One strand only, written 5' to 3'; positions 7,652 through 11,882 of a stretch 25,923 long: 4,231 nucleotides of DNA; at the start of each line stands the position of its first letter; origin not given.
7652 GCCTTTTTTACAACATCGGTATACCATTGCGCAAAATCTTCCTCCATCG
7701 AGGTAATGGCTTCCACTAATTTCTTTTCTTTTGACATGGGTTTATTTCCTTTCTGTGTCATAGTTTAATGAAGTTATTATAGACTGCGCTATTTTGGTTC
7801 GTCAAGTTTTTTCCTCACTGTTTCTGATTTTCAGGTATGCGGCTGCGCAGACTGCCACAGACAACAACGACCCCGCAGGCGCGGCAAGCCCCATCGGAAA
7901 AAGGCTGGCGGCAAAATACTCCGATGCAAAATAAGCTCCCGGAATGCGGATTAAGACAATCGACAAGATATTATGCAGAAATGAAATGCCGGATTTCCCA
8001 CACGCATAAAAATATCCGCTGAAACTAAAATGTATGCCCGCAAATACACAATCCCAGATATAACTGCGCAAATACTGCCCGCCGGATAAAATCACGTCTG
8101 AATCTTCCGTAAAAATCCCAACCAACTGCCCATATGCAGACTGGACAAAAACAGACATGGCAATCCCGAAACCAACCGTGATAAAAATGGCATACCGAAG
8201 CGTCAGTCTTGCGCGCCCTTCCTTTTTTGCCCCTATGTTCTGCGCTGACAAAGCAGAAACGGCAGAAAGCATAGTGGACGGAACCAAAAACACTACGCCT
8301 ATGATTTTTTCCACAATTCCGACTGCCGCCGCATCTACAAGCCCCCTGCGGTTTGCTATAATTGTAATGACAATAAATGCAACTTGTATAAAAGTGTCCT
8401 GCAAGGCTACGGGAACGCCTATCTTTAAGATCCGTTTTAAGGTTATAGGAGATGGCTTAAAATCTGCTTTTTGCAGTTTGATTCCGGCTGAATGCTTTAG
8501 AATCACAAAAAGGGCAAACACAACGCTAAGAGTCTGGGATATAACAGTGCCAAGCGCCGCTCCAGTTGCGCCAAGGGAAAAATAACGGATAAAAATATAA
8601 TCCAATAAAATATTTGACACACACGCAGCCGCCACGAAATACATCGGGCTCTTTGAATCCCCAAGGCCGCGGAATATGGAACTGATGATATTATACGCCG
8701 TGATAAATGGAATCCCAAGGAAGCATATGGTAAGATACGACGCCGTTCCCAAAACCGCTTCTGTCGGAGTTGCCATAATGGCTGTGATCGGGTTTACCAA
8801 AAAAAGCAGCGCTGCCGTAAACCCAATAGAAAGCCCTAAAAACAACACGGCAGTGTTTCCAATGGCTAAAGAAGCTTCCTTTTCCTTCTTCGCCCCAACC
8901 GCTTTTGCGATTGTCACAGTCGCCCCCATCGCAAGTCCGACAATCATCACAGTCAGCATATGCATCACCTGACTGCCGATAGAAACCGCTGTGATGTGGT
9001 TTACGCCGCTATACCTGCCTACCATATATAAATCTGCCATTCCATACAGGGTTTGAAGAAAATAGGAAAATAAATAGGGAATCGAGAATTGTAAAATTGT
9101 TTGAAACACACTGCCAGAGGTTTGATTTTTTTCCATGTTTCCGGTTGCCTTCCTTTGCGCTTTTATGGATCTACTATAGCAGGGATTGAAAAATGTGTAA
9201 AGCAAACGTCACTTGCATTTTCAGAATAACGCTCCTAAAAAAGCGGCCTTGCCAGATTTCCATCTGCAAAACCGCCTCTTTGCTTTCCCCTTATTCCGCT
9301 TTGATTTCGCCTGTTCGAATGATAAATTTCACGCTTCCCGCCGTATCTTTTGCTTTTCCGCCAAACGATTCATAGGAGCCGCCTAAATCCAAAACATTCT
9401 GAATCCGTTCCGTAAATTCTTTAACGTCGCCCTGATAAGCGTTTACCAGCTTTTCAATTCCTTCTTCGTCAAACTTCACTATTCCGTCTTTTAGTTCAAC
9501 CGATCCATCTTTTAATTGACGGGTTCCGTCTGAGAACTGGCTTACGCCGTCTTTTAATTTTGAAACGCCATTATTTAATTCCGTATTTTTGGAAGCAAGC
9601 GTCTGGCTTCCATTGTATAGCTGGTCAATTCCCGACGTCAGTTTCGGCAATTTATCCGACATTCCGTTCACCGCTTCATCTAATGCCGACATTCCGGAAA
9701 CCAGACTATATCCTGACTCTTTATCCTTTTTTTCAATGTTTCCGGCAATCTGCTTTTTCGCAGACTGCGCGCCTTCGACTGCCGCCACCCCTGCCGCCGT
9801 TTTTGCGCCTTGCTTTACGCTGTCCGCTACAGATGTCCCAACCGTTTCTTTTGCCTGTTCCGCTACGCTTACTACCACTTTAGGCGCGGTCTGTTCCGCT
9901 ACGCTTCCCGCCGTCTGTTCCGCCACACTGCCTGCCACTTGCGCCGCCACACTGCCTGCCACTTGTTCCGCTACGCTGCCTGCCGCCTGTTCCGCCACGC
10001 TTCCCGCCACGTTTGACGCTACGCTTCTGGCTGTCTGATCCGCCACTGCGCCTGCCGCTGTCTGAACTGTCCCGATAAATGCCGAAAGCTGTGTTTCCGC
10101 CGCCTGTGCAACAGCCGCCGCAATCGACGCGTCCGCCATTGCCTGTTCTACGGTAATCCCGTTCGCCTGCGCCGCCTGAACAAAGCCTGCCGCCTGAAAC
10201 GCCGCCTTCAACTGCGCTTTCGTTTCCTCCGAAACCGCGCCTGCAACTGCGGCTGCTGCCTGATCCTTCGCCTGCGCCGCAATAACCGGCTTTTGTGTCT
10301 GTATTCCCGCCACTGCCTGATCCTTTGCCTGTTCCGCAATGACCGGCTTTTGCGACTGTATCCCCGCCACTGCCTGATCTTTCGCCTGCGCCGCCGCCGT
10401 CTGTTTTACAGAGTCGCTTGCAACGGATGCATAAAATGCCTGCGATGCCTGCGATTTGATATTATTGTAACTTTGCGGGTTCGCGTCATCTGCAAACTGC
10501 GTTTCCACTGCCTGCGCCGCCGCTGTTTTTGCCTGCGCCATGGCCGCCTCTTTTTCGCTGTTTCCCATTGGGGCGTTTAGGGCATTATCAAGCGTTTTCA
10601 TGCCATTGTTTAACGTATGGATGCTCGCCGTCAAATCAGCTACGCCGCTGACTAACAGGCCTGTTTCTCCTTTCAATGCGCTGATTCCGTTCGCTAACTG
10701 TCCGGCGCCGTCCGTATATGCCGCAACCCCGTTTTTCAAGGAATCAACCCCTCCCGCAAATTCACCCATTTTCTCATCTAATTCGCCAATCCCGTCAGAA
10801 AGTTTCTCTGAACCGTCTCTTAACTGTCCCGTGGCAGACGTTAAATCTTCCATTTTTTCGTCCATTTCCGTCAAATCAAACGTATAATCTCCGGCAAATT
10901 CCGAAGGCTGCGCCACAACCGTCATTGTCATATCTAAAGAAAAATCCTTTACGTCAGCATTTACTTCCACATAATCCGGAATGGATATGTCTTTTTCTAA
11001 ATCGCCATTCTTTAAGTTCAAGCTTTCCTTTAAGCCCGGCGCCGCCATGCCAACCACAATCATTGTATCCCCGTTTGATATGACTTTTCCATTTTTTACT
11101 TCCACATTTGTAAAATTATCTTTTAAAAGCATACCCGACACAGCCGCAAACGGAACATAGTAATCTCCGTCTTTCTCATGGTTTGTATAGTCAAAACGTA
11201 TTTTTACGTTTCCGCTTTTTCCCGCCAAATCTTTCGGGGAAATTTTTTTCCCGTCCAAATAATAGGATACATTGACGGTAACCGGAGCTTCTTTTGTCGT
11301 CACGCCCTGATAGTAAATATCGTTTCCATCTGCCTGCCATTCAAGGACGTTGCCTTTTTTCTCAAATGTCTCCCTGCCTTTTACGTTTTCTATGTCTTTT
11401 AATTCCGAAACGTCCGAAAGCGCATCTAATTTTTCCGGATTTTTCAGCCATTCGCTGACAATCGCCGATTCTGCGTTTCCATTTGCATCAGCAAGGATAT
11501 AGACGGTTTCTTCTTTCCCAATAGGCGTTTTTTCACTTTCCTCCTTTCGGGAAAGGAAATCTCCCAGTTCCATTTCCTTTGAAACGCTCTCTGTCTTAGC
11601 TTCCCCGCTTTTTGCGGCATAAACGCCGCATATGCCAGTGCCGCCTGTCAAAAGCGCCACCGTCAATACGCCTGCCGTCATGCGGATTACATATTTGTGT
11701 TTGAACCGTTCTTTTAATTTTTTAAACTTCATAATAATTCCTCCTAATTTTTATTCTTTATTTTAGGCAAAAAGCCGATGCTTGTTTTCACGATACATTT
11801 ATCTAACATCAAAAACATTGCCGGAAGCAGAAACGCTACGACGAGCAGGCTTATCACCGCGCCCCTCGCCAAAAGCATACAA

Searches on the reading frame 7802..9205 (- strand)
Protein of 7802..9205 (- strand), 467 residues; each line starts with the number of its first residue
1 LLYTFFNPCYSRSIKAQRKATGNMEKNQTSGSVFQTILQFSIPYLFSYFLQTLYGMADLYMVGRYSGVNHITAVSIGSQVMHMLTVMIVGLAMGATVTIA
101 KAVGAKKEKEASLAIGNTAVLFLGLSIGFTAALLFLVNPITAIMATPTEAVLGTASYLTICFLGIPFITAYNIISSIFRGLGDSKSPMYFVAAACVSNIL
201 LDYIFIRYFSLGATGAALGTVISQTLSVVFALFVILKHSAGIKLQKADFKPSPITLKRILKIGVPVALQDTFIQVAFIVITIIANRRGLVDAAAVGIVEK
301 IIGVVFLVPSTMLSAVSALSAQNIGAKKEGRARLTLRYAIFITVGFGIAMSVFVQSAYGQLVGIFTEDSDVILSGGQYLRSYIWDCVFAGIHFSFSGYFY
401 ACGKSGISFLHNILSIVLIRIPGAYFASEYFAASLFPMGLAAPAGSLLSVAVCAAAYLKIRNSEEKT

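Call 6: search_protein_families(library=pfam, proteins=[window:7802-9205:-], max_evalue=0.001)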
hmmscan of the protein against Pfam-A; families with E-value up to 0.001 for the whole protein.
window:7802-9205:- (467 aa): 2 families
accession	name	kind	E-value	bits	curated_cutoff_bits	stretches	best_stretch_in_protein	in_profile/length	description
PF01554.23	MatE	-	5e-52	176.3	24.9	2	43-204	1-161/161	MatE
PF03023.19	MurJ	-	7.9e-08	31.8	27.4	1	80-274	240-437/451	Lipid II flippase MurJ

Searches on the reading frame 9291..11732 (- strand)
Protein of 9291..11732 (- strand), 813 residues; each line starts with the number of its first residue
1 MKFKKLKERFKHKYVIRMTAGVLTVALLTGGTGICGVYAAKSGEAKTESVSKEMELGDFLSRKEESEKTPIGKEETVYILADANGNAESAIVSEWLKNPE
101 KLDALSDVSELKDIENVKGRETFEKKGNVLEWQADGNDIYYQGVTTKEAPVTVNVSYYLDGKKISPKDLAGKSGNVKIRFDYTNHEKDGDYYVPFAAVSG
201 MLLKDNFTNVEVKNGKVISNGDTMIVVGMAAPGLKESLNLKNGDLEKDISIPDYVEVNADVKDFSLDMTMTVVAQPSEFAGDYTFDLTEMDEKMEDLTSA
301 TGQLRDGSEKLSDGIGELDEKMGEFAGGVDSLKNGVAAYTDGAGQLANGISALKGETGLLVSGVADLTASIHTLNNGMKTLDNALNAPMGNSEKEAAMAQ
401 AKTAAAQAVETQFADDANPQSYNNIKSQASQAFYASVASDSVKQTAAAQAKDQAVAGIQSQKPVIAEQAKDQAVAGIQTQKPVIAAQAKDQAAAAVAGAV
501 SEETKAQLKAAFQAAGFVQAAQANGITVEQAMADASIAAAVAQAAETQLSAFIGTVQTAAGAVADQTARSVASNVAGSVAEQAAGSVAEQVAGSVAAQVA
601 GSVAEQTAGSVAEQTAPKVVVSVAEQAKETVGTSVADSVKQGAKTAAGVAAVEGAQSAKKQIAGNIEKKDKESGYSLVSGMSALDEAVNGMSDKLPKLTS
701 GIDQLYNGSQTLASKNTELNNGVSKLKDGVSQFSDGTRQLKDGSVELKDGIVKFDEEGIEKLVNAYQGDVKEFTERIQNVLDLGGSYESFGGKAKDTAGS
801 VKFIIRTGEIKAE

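Call 6: search_protein_families(library=pfam, proteins=[window:9291-11732:-], max_evalue=0.001)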
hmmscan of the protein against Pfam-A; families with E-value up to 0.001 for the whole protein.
window:9291-11732:- (813 aa): 0 families

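Call 36: search_protein_families(library=pfam, proteins=[window:9291-11732:-], max_evalue=1)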
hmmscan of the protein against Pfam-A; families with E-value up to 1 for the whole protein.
window:9291-11732:- (813 aa): 13 families
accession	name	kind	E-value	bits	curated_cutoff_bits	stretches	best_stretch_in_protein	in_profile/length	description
PF02403.27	Seryl_tRNA_N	-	0.0026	18.4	28.2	0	646-708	39-96/108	Seryl-tRNA synthetase N-terminal domain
PF15070.11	GOLGA2L5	-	0.0027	17.1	29.2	1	330-405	18-93/520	Putative golgin subfamily A member 2-like protein 5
PF07889.17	DUF1664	-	0.011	16.2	34.6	0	690-763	38-110/124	Protein of unknown function (DUF1664)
PF05377.16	FlaC_arch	-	0.017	15.9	27.8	0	288-321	3-36/55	Flagella accessory protein C (FlaC)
PF09047.15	MEF2_binding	-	0.071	13.7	27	1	498-515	7-24/35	MEF2 binding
PF06005.17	ZapB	-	0.081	13.8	31.5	0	683-736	8-61/71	Cell division protein ZapB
PF07200.18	Mod_r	-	0.095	13.1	30.1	0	681-743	15-76/146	Modifier of rudimentary (Mod(r)) protein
PF05531.17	NPV_P10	-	0.11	13.4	29.8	0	682-721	21-60/75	Nucleopolyhedrovirus P10 protein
PF06156.18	YabA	-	0.13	13.3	30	0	684-744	6-66/103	Initiation control protein YabA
PF25450.1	Rab11-FIP3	-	0.19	12.4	31.9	0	656-739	38-121/125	Rab11-FIP3-like domain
PF06419.17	COG6_N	-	0.2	12.3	27.4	0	655-728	9-82/114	Conserved oligomeric complex COG6, N-terminal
PF08653.15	DASH_Dam1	-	0.24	11.7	26.6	0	287-313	5-31/56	DASH complex subunit Dam1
PF14932.11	HAUS-augmin3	-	0.74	9.7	29.4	0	328-412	67-151/260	HAUS augmin-like complex subunit 3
